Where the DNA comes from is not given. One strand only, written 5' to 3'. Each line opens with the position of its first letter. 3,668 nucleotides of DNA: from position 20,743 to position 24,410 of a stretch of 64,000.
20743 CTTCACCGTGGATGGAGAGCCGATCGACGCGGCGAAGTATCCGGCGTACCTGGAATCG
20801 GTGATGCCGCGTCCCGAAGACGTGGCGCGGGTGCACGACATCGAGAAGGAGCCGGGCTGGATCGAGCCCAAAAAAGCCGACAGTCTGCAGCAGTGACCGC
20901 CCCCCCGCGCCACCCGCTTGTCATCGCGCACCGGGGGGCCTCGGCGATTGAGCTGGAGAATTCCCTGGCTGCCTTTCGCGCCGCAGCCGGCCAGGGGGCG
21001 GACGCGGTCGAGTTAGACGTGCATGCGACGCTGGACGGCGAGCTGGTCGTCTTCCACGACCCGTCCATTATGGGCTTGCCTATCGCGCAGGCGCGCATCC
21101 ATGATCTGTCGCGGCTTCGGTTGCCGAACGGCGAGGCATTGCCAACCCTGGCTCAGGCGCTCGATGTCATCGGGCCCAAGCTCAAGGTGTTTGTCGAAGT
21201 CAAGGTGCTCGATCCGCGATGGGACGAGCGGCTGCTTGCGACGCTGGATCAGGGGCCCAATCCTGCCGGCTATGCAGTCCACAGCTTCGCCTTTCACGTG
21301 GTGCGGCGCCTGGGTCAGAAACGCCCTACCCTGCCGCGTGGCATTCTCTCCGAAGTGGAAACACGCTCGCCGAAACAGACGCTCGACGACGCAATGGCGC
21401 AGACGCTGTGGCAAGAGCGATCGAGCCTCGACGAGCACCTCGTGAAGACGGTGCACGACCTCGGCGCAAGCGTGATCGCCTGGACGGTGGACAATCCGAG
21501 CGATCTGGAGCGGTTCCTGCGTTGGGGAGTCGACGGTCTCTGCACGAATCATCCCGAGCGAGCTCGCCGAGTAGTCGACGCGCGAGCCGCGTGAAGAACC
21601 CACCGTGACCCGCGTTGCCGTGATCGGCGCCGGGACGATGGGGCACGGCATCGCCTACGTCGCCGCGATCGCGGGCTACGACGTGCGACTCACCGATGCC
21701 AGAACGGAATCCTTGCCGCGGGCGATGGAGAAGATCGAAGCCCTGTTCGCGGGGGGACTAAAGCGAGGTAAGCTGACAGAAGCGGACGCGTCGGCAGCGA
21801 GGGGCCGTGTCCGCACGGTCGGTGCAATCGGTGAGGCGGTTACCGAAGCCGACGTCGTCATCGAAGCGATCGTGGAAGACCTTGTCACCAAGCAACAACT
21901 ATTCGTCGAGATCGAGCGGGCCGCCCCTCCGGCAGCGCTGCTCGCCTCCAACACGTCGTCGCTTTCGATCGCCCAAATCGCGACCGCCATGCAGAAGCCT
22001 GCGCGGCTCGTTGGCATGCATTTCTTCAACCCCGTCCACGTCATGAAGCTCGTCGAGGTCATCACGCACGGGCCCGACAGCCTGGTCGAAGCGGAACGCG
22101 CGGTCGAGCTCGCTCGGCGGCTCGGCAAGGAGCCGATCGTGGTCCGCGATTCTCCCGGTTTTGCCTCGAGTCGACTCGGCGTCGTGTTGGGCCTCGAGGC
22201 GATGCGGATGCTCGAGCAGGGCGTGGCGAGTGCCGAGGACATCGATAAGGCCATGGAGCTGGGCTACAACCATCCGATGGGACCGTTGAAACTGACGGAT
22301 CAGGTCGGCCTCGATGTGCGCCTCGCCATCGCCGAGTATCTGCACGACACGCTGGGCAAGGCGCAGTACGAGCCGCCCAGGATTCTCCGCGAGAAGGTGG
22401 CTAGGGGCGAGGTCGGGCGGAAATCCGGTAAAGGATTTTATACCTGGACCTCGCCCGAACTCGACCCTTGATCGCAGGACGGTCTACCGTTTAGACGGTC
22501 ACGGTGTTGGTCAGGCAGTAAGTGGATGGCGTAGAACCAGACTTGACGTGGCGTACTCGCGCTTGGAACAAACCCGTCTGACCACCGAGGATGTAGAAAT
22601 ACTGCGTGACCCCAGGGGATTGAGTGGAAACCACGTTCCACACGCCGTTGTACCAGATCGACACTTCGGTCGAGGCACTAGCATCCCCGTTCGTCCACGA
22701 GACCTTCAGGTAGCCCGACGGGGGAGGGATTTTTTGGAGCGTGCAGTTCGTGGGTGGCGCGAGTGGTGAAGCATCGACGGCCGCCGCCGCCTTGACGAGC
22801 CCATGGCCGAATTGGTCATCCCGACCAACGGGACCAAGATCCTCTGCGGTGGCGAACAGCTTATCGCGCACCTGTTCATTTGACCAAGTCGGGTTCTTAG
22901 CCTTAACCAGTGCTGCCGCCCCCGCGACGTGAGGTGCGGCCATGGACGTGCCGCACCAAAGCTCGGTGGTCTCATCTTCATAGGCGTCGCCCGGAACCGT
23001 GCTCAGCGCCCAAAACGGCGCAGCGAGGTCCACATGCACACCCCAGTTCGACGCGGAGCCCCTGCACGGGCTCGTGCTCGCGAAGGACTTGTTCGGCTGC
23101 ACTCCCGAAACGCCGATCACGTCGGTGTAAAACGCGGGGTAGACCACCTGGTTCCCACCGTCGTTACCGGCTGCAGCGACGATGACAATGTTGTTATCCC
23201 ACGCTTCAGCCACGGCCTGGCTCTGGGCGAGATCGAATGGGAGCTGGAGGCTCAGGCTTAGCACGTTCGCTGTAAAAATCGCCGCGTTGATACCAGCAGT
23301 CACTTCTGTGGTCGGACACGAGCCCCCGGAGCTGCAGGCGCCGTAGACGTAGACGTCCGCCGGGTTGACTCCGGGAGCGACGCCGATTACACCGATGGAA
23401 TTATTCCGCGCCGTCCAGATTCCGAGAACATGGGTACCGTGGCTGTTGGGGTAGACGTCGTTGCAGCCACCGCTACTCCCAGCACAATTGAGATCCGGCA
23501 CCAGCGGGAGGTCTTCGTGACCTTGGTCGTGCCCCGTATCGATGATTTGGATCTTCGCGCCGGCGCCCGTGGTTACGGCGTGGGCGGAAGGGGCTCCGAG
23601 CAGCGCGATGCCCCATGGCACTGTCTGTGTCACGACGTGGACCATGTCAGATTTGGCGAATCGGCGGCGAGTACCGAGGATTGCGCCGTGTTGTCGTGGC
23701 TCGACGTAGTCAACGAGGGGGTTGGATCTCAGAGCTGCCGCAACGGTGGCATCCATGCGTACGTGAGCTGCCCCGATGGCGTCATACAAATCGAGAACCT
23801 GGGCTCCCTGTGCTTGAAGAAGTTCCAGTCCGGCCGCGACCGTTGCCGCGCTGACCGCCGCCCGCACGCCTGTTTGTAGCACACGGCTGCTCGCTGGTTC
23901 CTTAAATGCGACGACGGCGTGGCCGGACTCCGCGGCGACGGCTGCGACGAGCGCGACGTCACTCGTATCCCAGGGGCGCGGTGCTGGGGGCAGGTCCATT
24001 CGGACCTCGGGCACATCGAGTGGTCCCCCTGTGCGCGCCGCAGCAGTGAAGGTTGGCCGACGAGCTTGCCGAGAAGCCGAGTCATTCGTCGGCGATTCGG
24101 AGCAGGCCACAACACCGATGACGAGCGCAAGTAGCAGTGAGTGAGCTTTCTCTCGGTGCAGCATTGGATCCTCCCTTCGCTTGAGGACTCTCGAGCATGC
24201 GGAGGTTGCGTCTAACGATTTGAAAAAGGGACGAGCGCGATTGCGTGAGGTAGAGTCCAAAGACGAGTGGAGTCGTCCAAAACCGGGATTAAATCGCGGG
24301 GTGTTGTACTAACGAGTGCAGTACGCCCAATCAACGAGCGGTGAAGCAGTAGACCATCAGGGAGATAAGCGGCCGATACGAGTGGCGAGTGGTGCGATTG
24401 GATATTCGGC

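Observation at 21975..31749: Tandem segmental duplication with a readable head-to-tail joint (amidohydrolase codon ~125 fused to mid-hbd) at ~27812-27817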

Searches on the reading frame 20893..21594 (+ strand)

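Call 7: search_protein_families(library=pfam, proteins=[window:20893-21594:+], max_evalue=0.01)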
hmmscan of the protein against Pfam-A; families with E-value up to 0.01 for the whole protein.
window:20893-21594:+ (233 aa): 2 families
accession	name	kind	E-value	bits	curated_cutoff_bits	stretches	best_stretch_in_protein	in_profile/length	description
PF03009.23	GDPD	-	8.9e-35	121.4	23.6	1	13-222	1-243/244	Glycerophosphoryl diester phosphodiesterase family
PF13653.12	GDPD_2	-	4.3e-08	33.8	27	1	193-222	1-30/30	Glycerophosphoryl diester phosphodiesterase family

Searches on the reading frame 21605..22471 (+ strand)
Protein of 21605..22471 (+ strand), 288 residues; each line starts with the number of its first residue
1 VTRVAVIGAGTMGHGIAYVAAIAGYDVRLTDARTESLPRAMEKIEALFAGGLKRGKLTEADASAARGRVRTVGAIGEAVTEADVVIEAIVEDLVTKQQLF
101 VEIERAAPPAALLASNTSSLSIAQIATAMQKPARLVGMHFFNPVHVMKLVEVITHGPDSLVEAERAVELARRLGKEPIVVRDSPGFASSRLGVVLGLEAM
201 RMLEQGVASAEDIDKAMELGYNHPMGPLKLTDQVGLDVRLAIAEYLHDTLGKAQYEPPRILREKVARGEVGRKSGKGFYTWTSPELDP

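Call 7: search_protein_families(library=pfam, proteins=[window:21605-22471:+], max_evalue=0.01)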
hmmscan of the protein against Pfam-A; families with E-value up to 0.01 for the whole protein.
window:21605-22471:+ (288 aa): 7 families
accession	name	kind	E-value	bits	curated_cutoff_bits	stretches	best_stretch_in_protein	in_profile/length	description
PF02737.24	3HCDH_N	-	1.3e-59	201.6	22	1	4-182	2-179/180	3-hydroxyacyl-CoA dehydrogenase, NAD binding domain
PF00725.27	3HCDH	-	1.2e-30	106.3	22.1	1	185-281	1-97/97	3-hydroxyacyl-CoA dehydrogenase, C-terminal domain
PF03446.21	NAD_binding_2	-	0.00014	22.4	21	1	3-115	1-91/161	NAD binding domain of 6-phosphogluconate dehydrogenase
PF03807.23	F420_oxidored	-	0.00073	20.5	21.6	1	3-88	1-66/94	NADP oxidoreductase coenzyme F420-dependent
PF01262.27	AlaDh_PNT_C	-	0.00096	19.1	23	1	3-89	30-100/214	Alanine dehydrogenase/PNT, C-terminal domain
PF13478.12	XdhC_C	-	0.0024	18.8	29.7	0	4-88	1-88/125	XdhC Rossmann domain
PF07992.20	Pyr_redox_2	-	0.0094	15.8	26.1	0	3-47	144-188/291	Pyridine nucleotide-disulphide oxidoreductase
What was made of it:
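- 21605..22471 (+): Intact hbd (3-hydroxyacyl-CoA dehydrogenase), a chimera. The native-type part runs to about 22260. From about 22355 the tail is island-type, with the crossover somewhere in about 22240-22370. Pfam finds full 3HCDH_N and 3HCDH_C (call 7).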

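Call 53: find_related_loci(query=window:21605-22471:+, collection=genome_contigs, flank=10000)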
Query window:21605-22471:+ (288 aa) in genome_contigs; peptide patterns used: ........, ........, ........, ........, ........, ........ (x = any residue, [..] = any of these).
600 stretches matched a pattern (row limit reached: there are more); 595 encode a relative of the query (tblastn E <= 1e-3); the best 80 are kept; 80 distinct loci.
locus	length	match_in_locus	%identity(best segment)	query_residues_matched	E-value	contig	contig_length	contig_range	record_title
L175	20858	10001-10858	68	3-288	8e-125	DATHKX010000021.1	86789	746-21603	MAG TPA_asm: Gemmatimonadales bacterium isolate SMAG_U12591 k141_38723, whole genome shotgun sequence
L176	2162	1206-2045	68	4-283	3e-127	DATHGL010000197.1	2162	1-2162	MAG TPA_asm: Gemmatimonadales bacterium isolate SMAG_U12473 k141_258497, whole genome shotgun sequence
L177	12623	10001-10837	71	3-281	2e-118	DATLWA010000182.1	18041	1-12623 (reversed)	MAG TPA_asm: Gemmatimonadales bacterium isolate SMAG_U13206 k141_467830, whole genome shotgun sequence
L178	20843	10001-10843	63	1-281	7e-107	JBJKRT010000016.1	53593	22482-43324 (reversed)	MAG: Longimicrobiales bacterium isolate Bin_65 S1Ck127_1207991_flag_0_multi_10.0004_len_53593, whole genome shotgun sequ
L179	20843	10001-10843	61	1-281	3e-102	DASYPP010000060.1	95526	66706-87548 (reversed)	MAG TPA_asm: Gemmatimonadales bacterium isolate SMAG_U4459 k141_1092721, whole genome shotgun sequence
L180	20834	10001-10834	57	4-281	9e-102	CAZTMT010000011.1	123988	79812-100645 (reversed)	MAG TPA_asm: uncultured Clostridia bacterium isolate binchicken_co30_143 genome assembly, contig: NODE_165_length_123988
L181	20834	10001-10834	59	4-281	3e-101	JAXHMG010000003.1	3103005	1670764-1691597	MAG: Gemmatimonadota bacterium isolate Salar_de_Ascotan_soil_MAG_ASO46 contig_283_polypolish, whole genome shotgun seque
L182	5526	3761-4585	59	6-281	7e-101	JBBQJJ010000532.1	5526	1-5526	MAG: Haliangiales bacterium isolate Co_metawrap_728 Cmw_728_k141_15259928_length_5526_cov_6.9955, whole genome shotgun s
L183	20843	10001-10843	59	1-281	2e-99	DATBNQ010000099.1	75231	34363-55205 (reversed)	MAG TPA_asm: Gemmatimonadaceae bacterium isolate SMAG_U4028 k141_1791321, whole genome shotgun sequence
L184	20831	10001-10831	58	4-281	4e-99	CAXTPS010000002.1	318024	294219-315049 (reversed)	MAG TPA_asm: uncultured Pyrinomonadaceae bacterium isolate public_SRR14722139_metawrap_bin.1 genome assembly, contig: pu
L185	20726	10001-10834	58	4-281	1e-98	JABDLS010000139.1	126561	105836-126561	MAG: Gemmatimonadetes bacterium isolate SS_bin_81 k127_2718235, whole genome shotgun sequence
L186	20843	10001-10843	58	4-285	1e-98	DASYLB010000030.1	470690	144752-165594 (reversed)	MAG TPA_asm: Pyrinomonadaceae bacterium isolate SMAG_U4337 k141_1231232, whole genome shotgun sequence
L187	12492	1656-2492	56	4-283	1e-95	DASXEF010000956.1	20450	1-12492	MAG TPA_asm: Kofleriaceae bacterium isolate SMAG_U5105 k141_903207, whole genome shotgun sequence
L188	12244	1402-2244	56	4-285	1e-95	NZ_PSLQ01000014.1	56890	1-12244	MAG: Pyrinomonas sp. isolate ERB_32_1 NODE_117_length_56890_cov_5.954975, whole genome shotgun sequence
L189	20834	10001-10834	55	4-281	3e-94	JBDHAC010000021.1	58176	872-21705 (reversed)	MAG: Gemmatimonadota bacterium isolate M3-44_Bin_136 M3-44_Bin_136_scaffold_1171, whole genome shotgun sequence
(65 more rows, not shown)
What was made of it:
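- Tried and rejected: hbd-centred genome scan (call 53).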

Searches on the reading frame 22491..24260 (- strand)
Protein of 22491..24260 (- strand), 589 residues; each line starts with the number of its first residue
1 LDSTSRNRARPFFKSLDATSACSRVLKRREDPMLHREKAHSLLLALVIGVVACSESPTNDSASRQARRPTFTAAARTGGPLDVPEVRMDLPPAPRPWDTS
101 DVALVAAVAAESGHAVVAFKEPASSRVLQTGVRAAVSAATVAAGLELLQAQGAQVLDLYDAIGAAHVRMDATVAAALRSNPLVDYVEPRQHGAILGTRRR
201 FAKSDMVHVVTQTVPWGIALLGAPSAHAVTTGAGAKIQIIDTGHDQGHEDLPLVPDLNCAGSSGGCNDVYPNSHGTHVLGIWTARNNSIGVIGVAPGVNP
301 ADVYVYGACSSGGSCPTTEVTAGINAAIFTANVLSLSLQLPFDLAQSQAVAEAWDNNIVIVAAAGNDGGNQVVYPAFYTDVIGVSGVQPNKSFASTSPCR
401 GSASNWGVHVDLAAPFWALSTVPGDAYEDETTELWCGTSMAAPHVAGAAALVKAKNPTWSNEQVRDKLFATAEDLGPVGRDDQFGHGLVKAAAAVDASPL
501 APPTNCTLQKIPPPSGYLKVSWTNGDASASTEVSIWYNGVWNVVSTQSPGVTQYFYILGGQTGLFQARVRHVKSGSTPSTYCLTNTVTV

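Call 7: search_protein_families(library=pfam, proteins=[window:22491-24260:-], max_evalue=0.01)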
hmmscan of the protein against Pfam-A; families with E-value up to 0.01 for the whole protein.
window:22491-24260:- (589 aa): 1 family
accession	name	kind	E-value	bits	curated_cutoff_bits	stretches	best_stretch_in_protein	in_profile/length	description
PF00082.27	Peptidase_S8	-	4.6e-36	125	21.8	1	232-487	1-288/288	Subtilase family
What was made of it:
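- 22491..24260 (-): S8 subtilase, island cargo, present in copy 1 only. Pfam Peptidase_S8, E = 4.6e-36 (call 7).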
